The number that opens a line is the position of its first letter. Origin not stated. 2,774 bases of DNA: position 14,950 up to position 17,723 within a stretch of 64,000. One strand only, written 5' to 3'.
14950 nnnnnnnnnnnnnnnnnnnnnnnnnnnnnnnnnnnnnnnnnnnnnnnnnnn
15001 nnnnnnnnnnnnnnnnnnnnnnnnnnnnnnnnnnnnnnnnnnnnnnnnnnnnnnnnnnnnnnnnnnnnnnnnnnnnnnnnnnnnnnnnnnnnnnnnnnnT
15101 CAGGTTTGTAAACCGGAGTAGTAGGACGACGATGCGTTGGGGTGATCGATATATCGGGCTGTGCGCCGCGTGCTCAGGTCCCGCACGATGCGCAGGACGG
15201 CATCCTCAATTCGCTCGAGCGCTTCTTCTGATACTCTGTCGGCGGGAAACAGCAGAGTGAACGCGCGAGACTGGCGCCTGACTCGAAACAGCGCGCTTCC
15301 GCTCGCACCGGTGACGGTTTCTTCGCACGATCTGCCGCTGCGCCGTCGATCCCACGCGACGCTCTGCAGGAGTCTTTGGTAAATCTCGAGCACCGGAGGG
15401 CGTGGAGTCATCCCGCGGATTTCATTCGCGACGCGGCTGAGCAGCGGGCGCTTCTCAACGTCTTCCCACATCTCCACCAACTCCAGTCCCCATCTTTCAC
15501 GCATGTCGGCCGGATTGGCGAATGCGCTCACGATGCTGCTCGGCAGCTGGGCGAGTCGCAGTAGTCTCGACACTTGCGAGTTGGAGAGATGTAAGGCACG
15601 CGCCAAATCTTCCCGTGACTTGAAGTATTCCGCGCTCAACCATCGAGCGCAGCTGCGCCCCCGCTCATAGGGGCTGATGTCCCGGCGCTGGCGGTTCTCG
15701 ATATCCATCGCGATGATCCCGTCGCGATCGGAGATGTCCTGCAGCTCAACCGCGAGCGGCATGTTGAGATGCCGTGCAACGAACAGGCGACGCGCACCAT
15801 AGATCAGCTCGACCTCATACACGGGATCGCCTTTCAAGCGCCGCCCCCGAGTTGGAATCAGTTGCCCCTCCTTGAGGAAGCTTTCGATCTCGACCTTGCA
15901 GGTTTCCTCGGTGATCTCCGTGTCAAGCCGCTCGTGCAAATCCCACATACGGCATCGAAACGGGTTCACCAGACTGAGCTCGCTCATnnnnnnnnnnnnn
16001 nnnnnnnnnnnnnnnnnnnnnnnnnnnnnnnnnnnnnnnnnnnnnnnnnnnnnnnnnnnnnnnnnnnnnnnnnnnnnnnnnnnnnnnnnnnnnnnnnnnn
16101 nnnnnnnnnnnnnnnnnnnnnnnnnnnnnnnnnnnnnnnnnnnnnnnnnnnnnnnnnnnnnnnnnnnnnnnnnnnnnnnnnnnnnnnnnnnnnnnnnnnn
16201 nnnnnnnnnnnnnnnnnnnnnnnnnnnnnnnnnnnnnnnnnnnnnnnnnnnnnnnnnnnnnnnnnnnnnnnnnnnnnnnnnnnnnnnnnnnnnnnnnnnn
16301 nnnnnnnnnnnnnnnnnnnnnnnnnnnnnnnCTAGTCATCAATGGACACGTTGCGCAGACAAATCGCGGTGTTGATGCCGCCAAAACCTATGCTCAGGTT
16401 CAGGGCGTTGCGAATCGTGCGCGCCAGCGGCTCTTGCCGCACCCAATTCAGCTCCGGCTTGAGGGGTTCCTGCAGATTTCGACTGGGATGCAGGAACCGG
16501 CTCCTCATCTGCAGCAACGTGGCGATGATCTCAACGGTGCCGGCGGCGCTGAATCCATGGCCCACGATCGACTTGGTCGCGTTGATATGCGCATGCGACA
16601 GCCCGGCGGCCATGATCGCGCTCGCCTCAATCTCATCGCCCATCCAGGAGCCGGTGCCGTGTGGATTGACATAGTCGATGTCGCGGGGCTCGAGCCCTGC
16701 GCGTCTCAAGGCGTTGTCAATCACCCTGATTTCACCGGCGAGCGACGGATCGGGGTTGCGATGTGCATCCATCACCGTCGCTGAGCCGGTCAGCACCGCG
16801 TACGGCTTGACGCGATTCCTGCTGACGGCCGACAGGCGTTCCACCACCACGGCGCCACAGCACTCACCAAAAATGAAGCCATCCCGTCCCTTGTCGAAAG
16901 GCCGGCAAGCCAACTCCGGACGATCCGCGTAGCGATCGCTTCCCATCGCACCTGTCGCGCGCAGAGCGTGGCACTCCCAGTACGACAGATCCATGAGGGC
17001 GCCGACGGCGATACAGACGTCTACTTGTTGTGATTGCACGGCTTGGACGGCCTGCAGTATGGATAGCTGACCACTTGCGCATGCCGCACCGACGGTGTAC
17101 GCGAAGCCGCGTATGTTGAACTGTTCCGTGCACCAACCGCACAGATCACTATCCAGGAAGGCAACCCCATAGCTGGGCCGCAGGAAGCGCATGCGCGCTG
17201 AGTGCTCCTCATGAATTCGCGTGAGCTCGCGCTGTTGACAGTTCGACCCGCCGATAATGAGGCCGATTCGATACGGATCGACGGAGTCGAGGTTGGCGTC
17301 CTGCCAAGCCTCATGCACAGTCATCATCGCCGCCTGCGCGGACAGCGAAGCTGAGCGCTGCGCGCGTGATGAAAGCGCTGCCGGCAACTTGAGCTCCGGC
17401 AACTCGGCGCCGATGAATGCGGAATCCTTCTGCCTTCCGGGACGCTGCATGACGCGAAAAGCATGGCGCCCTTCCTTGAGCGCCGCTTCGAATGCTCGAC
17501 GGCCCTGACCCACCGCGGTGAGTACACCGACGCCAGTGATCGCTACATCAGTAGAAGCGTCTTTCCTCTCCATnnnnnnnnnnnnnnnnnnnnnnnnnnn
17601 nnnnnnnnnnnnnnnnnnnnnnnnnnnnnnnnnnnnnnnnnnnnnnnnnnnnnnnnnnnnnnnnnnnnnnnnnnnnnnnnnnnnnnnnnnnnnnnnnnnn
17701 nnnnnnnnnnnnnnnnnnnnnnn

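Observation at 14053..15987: Tandem ParB-like genes with no ParA inside a PKS cluster: possible sliding-clamp regulators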

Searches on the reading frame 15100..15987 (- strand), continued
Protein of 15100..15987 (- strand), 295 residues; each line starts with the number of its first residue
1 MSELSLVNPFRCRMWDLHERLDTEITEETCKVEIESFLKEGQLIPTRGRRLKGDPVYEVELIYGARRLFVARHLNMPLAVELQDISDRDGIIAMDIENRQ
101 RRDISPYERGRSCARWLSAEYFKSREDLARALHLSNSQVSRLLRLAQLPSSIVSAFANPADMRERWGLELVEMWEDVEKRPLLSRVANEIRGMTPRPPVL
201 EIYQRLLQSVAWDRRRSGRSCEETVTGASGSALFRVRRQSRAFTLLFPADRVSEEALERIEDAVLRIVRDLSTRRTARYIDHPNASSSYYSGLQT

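Call 46: search_protein_families(library=pfam, proteins=[L021:9968-10948:+, L021:10994-12757:+, L021:8343-9095:+, L021:7318-8232:+, L022:10923-13883:-, L022:13880-16951:-, L025:8621-9820:+, L025:10779-13004:-, L026:10885-12024:+, L027:8696-9850:+], max_evalue=0.00001)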
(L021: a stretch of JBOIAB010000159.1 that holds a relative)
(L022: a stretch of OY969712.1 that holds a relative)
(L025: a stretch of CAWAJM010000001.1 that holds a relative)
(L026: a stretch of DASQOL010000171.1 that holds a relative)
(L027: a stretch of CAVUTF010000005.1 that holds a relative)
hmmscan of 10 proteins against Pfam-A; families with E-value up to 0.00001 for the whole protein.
L021:9968-10948:+ (326 aa): 0 families

L021:10994-12757:+ (587 aa): 3 families
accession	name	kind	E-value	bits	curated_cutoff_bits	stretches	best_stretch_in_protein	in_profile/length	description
PF00005.33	ABC_tran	-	6.4e-31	108.2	25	1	361-510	1-137/137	ABC transporter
PF00664.28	ABC_membrane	-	5.4e-28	98.9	28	1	30-299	4-273/274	ABC transporter transmembrane region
PF02463.25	SMC_N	-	1e-07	32.1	40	0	482-551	137-210/220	RecF/RecN/SMC N terminal domain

L021:8343-9095:+ (250 aa): 1 family
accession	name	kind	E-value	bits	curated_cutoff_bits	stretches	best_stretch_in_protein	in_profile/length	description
PF00765.23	Autoind_synth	-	2e-18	67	24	1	30-193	7-172/183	Autoinducer synthase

L021:7318-8232:+ (304 aa): 2 families
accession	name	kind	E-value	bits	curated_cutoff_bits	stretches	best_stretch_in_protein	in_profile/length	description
PF03472.21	Autoind_bind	-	1.5e-24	86.7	23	1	59-190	3-131/149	Autoinducer binding domain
PF00196.25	GerE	-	1.6e-14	53.7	23.5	1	218-272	2-56/57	Bacterial regulatory proteins, luxR family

L022:10923-13883:- (986 aa): 3 families
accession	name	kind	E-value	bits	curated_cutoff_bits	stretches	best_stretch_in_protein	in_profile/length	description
PF00501.34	AMP-binding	-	8e-70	236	29.9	1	487-839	2-373/384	AMP-binding enzyme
PF00144.29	Beta-lactamase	-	1.4e-25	90.7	27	1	50-324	17-313/329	Beta-lactamase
PF13193.12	AMP-binding_C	-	9.5e-18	65.3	24.5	1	901-979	1-76/76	AMP-binding enzyme C-terminal domain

L022:13880-16951:- (1023 aa): 4 families
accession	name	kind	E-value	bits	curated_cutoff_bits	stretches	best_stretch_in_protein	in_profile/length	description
PF00664.28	ABC_membrane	-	1.8e-41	143.1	28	1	465-729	5-272/274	ABC transporter transmembrane region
PF00005.33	ABC_tran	-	3.6e-32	112.3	25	1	797-946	1-137/137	ABC transporter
PF03412.21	Peptidase_C39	-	4e-31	108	22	1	306-434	2-132/133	Peptidase C39 family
PF02463.25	SMC_N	-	1.6e-07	31.4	40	0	917-986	136-211/220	RecF/RecN/SMC N terminal domain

L025:8621-9820:+ (399 aa): 2 families
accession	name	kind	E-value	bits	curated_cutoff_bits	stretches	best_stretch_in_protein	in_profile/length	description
PF13469.12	Sulfotransfer_3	-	5.5e-32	112.2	27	1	63-333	1-215/216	Sulfotransferase family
PF00685.33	Sulfotransfer_1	-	1.7e-10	41.2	22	1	239-330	88-181/255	Sulfotransferase domain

L025:10779-13004:- (741 aa): 5 families
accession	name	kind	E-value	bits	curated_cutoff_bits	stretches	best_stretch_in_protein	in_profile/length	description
PF00005.33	ABC_tran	-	1.2e-54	185.1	25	2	497-649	1-136/137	ABC transporter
PF13401.12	AAA_22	-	2.8e-10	41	27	1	512-678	10-121/130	AAA domain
PF02463.25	SMC_N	-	9.4e-07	28.9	40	0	509-695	26-212/220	RecF/RecN/SMC N terminal domain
PF13191.12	AAA_16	-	1.8e-06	29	32.6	0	512-669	29-161/167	AAA ATPase domain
PF13304.12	AAA_21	-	8.5e-06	26.5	27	0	511-597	3-94/304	AAA domain, putative AbiEii toxin, Type IV TA system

L026:10885-12024:+ (379 aa): 0 families

L027:8696-9850:+ (384 aa): 0 families

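Call 55: predict_structure(alignment_id=A1)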
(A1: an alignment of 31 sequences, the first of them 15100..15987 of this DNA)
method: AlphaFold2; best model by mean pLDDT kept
length: 295 residues; sequences in the alignment: 31
mean_pLDDT: 87.5   pTM: 0.64
mean pLDDT of the five models: 87.5, 86.8, 86.6, 86.1, 85.6
residues with pLDDT >= 90: 211; 70-90: 46; 50-70: 18; < 50: 20
segments of 3 or more residues with pLDDT < 50: 216-219, 279-292
pLDDT, mean of each block of 10 residues (from residue 1): 89 78 82 94 92 93 92 96 92 86 87 94 97 97 97 94 96 95 97 97 95 54 88 87 89 94 93 63 46 49
secondary structure, 60 per line:
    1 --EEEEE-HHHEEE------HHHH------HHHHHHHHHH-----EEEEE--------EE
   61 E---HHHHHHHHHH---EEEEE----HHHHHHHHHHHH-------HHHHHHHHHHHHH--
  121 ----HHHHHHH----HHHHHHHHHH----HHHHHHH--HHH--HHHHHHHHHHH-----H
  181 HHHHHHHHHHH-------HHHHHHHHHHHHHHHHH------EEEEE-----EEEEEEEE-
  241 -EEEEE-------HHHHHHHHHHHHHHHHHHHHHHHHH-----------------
elements in order: E3-7 E12-14 H21-24 H31-40 E46-50 E59-61 H65-74 E78-82 H87-98 H106-118 H125-131 H136-145 H150-156 H164-174 H180-191 H199-215 E222-226 E232-239 E242-246 H254-278

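Call 58: fold_search(model_id=the predicted structure, library=pdb)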
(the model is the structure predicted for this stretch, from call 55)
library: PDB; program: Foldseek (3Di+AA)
matches with E <= 10: 339; with E <= 0.001: 45
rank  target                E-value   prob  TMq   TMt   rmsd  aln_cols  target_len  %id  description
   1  7nfu_A                2.5e-10  1.00  0.45  0.57   5.5       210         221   21  Crystal structure of C-terminally truncated Geobacillus thermoleovorans nucleoid occlusion protein Noc (released 2021-02-17)
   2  7nfu_B                6.6e-10  1.00  0.44  0.56   5.8       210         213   21  Crystal structure of C-terminally truncated Geobacillus thermoleovorans nucleoid occlusion protein Noc (released 2021-02-17)
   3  6sdk_A                1.3e-09  1.00  0.30  0.43  13.8       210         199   21  Crystal structure of bacterial ParB dimer bound to CDP (released 2019-10-23)
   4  7ng0                  1.4e-09  1.00  0.30  0.43  14.1       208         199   21  Crystal structure of N- and C-terminally truncated Geobacillus thermoleovorans nucleoid occlusion protein Noc (released 2021-02-17)
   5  7ol9_B                1.6e-09  1.00  0.30  0.41  14.1       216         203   22  Crystal structure of C-terminally truncated Bacillus subtilis nucleoid occlusion protein (Noc) complexed to the Noc-bi (released 2022-03-09)
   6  6sdk_B                2.0e-09  1.00  0.29  0.43  14.3       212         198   20  Crystal structure of bacterial ParB dimer bound to CDP (released 2019-10-23)
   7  7bnk_A                4.2e-09  1.00  0.29  0.43  14.1       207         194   18  Crystal structure of ParB from Myxococcus xanthus bound to CDP and Monothiophosphate (released 2021-09-08)
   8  7ol9_A                5.3e-09  1.00  0.28  0.39  12.2       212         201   22  Crystal structure of C-terminally truncated Bacillus subtilis nucleoid occlusion protein (Noc) complexed to the Noc-bi (released 2022-03-09)
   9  7bnk_B                5.6e-09  1.00  0.29  0.43  14.2       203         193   19  Crystal structure of ParB from Myxococcus xanthus bound to CDP and Monothiophosphate (released 2021-09-08)
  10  7bnr_A                6.5e-09  1.00  0.29  0.43  14.1       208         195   19  Crystal structure of a ParB Q52A mutant from Myxococcus xanthus bound to CTPyS (released 2021-09-08)
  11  7o0n_A                6.5e-09  1.00  0.28  0.42  14.0       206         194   20  Crystal structure of a ParB E93A mutant from Myxococcus xanthus bound to CDP and monothiophosphate (released 2021-09-15)
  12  8qa9_A                7.7e-09  1.00  0.49  0.66   5.0       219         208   18  Crystal structure of the RK2 plasmid encoded co-complex of the C-terminally truncated transcriptional repressor protei (released 2024-02-21)
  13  8qa9_B                1.1e-08  1.00  0.52  0.69   4.5       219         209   18  Crystal structure of the RK2 plasmid encoded co-complex of the C-terminally truncated transcriptional repressor protei (released 2024-02-21)
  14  7bnr_B                1.3e-08  1.00  0.28  0.41  13.9       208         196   18  Crystal structure of a ParB Q52A mutant from Myxococcus xanthus bound to CTPyS (released 2021-09-08)
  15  1vz0_F                1.6e-08  1.00  0.44  0.64   4.6       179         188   26  Chromosome segregation protein Spo0J from Thermus thermophilus (released 2004-07-19)
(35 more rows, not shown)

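Call 71: find_encoding_contigs(protein=P0034, flank=10000, max_places=1)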
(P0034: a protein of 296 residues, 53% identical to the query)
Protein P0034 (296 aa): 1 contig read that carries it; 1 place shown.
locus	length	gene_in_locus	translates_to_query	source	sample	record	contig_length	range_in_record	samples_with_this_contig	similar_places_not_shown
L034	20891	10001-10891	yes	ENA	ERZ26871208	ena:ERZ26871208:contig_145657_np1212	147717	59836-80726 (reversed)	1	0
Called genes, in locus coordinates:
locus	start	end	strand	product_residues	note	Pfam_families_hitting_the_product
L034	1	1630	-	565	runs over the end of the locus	PF02543:Carbam_trans_N, PF16861:Carbam_trans_C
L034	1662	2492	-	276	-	PF05721:PhyH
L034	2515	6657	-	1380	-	PF00501:AMP-binding, PF13193:AMP-binding_C, PF00550:PP-binding, PF00668:Condensation, PF00501:AMP-binding, PF13193:AMP-binding_C, PF00550:PP-binding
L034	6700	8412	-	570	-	PF00668:Condensation, PF00501:AMP-binding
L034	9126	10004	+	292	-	PF18090:SoPB_HTH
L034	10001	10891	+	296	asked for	PF18090:SoPB_HTH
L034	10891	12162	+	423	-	PF00144:Beta-lactamase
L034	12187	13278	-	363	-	PF00107:ADH_zinc_N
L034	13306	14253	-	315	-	PF08545:ACP_syn_III, PF08541:ACP_syn_III_C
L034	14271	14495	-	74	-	PF00550:PP-binding (weak)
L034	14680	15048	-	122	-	-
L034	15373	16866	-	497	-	PF00206:Lyase_1, PF14698:ASL_C2 (weak)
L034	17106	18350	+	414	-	PF02655:ATP-grasp_3, PF02786:CPSase_L_D2 (weak), PF07478:Dala_Dala_lig_C (weak), PF13535:ATP-grasp_4, PF15632:ATPgrasp_Ter (weak), PF18603:LAL_C2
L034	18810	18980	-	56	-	-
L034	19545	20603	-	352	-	PF00291:PALP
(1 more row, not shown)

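Call 72: find_encoding_contigs(protein=P0071, flank=10000, max_places=1)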
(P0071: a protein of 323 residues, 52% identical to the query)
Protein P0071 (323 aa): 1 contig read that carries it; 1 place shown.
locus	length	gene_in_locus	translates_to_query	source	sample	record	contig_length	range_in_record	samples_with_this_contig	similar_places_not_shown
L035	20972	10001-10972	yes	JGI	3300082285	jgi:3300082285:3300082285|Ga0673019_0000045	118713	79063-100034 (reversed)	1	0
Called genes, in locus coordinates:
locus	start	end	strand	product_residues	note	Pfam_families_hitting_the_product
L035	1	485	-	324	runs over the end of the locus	PF00126:HTH_1, PF03466:LysR_substrate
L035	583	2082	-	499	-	PF07364:DUF1485, PF07171:MlrC_C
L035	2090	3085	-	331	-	PF02746:MR_MLE_N, PF13378:MR_MLE_C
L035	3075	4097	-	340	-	PF17396:DUF1611_N, PF07755:DUF1611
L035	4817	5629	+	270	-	-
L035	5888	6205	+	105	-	-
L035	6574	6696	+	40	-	-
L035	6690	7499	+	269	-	PF04773:FecR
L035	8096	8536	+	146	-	-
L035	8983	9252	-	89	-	-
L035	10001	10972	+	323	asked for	PF18090:SoPB_HTH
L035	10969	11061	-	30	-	-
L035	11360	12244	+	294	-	PF23169:HalD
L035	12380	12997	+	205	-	-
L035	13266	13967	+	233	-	PF14518:Haem_oxygenas_2 (weak)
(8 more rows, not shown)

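Call 73: find_encoding_contigs(protein=P0037, flank=10000, max_places=1)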
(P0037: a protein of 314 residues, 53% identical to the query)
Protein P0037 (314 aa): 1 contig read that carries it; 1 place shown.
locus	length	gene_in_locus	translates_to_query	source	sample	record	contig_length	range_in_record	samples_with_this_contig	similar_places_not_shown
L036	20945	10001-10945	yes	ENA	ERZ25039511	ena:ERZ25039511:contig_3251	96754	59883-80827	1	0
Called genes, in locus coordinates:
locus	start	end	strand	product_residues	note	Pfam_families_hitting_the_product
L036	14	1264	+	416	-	PF25919:BSH_CusB (weak)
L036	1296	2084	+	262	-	PF00005:ABC_tran, PF02463:SMC_N (faint), PF13304:AAA_21 (faint)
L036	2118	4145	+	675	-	PF12704:MacB_PCD, PF02687:FtsX, PF12704:MacB_PCD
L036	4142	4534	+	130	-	PF02687:FtsX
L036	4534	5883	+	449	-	PF02321:OEP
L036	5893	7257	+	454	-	PF00072:Response_reg, PF00158:Sigma54_activat, PF14532:Sigma54_activ_2, PF00004:AAA, PF07728:AAA_5 (weak), PF25601:AAA_lid_14, PF02954:HTH_8, PF18024:HTH_50 (weak)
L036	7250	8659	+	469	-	PF02518:HATPase_c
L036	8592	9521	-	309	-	PF18090:SoPB_HTH (weak)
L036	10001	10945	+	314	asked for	PF18090:SoPB_HTH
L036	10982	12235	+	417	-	PF06368:Met_asp_mut_E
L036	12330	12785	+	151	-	PF02310:B12-binding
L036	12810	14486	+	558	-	PF13522:GATase_6, PF13537:GATase_7, PF12481:DUF3700, PF00733:Asn_synthase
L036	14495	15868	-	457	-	PF05448:AXE1, PF01738:DLH (weak), PF02129:Peptidase_S15 (weak), PF00561:Abhydrolase_1, PF12146:Hydrolase_4 (weak), PF12697:Abhydrolase_6, PF00326:Peptidase_S9, PF07859:Abhydrolase_3 (weak), +1 more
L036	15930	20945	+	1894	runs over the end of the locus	PF00668:Condensation (weak), PF00501:AMP-binding, PF13193:AMP-binding_C, PF00550:PP-binding, PF00668:Condensation, PF00550:PP-binding, PF00668:Condensation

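Call 74: find_encoding_contigs(protein=P0007, flank=10000, max_places=1)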
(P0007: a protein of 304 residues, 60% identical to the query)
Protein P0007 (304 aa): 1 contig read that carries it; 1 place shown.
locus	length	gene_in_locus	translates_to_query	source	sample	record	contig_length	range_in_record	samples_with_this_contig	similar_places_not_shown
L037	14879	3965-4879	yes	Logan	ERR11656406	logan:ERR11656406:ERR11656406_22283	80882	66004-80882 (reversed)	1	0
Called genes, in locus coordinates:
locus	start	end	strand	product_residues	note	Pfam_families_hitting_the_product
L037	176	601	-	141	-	-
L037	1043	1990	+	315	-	PF00698:Acyl_transf_1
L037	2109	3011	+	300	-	PF00698:Acyl_transf_1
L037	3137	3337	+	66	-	-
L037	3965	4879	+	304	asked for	PF18090:SoPB_HTH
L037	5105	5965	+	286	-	PF18090:SoPB_HTH (weak)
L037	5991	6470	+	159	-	-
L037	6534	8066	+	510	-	PF01266:DAO (faint), PF01494:FAD_binding_3 (faint), PF05834:Lycopene_cycl (faint), PF13450:NAD_binding_8 (faint), PF04820:Trp_halogenase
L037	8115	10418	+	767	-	PF00109:ketoacyl-synt, PF02801:Ketoacyl-synt_C, PF22336:RhiE-like_linker, PF22621:CurL-like_PKS_C, PF00550:PP-binding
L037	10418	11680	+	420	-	PF02515:CoA_transf_3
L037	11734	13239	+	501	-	PF18563:TubC_N, PF00668:Condensation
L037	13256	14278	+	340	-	PF08240:ADH_N, PF00107:ADH_zinc_N, PF13602:ADH_zinc_N_2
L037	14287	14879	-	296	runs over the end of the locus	PF08501:Shikimate_dh_N, PF18317:SDH_C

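Call 78: search_dna_similar(query=window:15100-15987:-, collection=plasmids, mode=protein, max_rows=25, max_evalue=0.00001)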
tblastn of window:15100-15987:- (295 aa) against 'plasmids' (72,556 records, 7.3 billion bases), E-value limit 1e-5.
The search stops at 5000 records and this limit was reached: more records match than are counted here, and every count below describes the 5000 best-scoring records only.
Records with a match: at least 5000; places in all: 5046; records where one place covers at least 80% of the query: 292.
Best place of each record, by identity: <60% 5000.
By first word of the organism name: Escherichia 2400; Klebsiella 1591; Enterobacter 225; Salmonella 98; Yersinia 90; Citrobacter 75; Sphingobium 69; Pseudosulfitobacter 48; Shigella 36; Novosphingobium 34; and 90 more.
By predicted mobility (MOB-suite, as given by PLSDB): conjugative 3265; non-mobilizable 1185; mobilizable 550.
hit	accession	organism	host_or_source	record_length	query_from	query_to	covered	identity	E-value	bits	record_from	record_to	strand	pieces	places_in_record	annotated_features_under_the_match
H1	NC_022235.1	Sphingomonas sp. ERG5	-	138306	7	275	91%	34.0%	2e-28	122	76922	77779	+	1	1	ParB/RepB/Spo0J family partition protein | WGR domain-containing protein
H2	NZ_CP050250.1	Sphingopyxis terrae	bacterial pure culture,Beijing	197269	6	260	86%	35.4%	2e-26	115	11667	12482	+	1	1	ParB/RepB/Spo0J family partition protein | MarR family transcriptional regulator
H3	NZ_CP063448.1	Novosphingobium sp. ES2-1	mixed culture,activated sludge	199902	6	260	86%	34.3%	5e-29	123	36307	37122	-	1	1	ParB/RepB/Spo0J family partition protein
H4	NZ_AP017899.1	Sphingopyxis sp. FD7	-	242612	6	260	86%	33.6%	4e-24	108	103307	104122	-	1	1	ParB/RepB/Spo0J family partition protein | hypothetical protein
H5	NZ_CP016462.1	Blastomonas sp. RAC04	Microbial isolate,Algal phycosphere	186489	6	260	86%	33.6%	5e-24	108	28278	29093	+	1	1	ParB/RepB/Spo0J family partition protein | hypothetical protein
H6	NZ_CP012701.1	Sphingopyxis macrogoltabida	whole organism,activated sludge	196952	6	260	86%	33.6%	5e-24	108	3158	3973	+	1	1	ParB/RepB/Spo0J family partition protein | MarR family transcriptional regulator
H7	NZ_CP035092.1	Paracoccus denitrificans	Homo sapiens,cell culture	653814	4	266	89%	32.5%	4e-20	97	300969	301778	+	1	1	ParB/RepB/Spo0J family partition protein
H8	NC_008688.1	Paracoccus denitrificans PD1222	-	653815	4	266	89%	32.5%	4e-20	97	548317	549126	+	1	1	ParB/RepB/Spo0J family partition protein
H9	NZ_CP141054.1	Paracoccus denitrificans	-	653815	4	266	89%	32.5%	4e-20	97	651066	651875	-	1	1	ParB/RepB/Spo0J family partition protein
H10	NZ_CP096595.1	Paracoccus denitrificans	mixed culture,activated sludge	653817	4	266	89%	32.5%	4e-20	97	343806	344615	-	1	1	ParB/RepB/Spo0J family partition protein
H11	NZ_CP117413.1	Sphingomonas naphthae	Single cell,Oil contaminated soil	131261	6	264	88%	33.0%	4e-23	106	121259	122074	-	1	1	ParB/RepB/Spo0J family partition protein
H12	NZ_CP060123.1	Sphingobium yanoikuyae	Cell culture,soil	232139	7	260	86%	33.6%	8e-33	134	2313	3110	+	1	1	ParB/RepB/Spo0J family partition protein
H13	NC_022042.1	Paracoccus aminophilus JCM 7686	-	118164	4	266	89%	32.2%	5e-21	100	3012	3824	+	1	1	ParB/RepB/Spo0J family partition protein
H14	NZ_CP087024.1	Pseudosulfitobacter pseudonitzschiae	Mediolabrus comicus,The surface ...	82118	4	265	89%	32.3%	1e-18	93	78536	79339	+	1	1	ParB/RepB/Spo0J family partition protein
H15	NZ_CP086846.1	Pseudosulfitobacter pseudonitzschiae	Trieres chinensis,The surface seawater ...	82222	4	265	89%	32.3%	1e-18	93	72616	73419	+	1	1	ParB/RepB/Spo0J family partition protein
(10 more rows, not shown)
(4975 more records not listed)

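Call 79: get_annotated_region(hit=H12, flank=3000)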
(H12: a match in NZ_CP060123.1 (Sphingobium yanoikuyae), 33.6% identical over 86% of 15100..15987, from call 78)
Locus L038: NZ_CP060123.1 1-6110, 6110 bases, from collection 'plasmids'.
description: Sphingobium yanoikuyae strain A3 plasmid unnamed1, complete sequence
organism: Sphingobium yanoikuyae (NCBI taxid 13690)
taxonomy: Bacteria; Pseudomonadota; Alphaproteobacteria; Sphingomonadales; Sphingomonadaceae; Sphingobium; Sphingobium yanoikuyae
host: -; source: Cell culture,soil; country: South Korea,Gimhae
typing (MOB-suite, as given by PLSDB): non-mobilizable
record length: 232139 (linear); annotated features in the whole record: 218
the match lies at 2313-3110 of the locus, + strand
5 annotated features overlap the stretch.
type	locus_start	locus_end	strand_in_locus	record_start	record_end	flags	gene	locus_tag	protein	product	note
CDS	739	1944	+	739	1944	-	-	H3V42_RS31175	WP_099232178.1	AAA family ATPase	-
CDS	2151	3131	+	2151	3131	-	-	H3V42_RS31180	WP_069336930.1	ParB/RepB/Spo0J family partition protein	GO:0007059 - chromosome segregation [Evidence IEA]; GO:0000910 - cytokinesis [Evidence IEA]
CDS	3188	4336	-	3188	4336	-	-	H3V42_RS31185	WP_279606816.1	hypothetical protein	-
CDS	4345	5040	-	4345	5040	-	-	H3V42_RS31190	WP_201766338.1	tyrosine-type recombinase/integrase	GO:0015074 - DNA integration [Evidence IEA]; GO:0006310 - DNA recombination [Evidence IEA]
CDS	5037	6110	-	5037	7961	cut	-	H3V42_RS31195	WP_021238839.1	Tn3 family transposase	-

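Call 82: search_protein_families(library=padloc, proteins=[window:15100-15987:-], max_evalue=0.01)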
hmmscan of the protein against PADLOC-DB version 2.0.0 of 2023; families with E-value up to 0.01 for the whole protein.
window:15100-15987:- (295 aa): 0 families

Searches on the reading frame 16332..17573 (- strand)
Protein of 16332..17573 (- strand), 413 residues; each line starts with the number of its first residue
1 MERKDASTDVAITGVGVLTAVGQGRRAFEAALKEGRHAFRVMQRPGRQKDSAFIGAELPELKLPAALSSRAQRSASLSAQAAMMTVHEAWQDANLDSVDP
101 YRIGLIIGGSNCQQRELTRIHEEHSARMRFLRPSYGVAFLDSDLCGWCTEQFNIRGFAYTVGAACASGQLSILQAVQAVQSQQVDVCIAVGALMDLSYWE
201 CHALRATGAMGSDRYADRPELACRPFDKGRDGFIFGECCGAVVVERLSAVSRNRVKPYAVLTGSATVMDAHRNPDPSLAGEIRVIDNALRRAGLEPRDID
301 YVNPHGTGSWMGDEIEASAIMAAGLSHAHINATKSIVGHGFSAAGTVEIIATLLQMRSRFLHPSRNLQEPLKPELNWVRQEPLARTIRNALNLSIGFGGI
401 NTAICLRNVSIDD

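Call 4: search_protein_families(library=pfam, proteins=[window:16332-17573:-], max_evalue=0.01)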
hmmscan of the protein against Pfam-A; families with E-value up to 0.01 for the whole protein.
window:16332-17573:- (413 aa): 3 families
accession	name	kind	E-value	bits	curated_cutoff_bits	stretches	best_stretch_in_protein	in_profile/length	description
PF00109.32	ketoacyl-synt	-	9.6e-38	130.7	20.8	1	9-248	3-250/252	Beta-ketoacyl synthase, N-terminal domain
PF02801.28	Ketoacyl-synt_C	-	4.1e-28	98.2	20.8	1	258-367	1-118/119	Beta-ketoacyl synthase, C-terminal domain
PF00108.29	Thiolase_N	-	6.8e-05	22.8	26.4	1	158-192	78-112/260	Thiolase, N-terminal domain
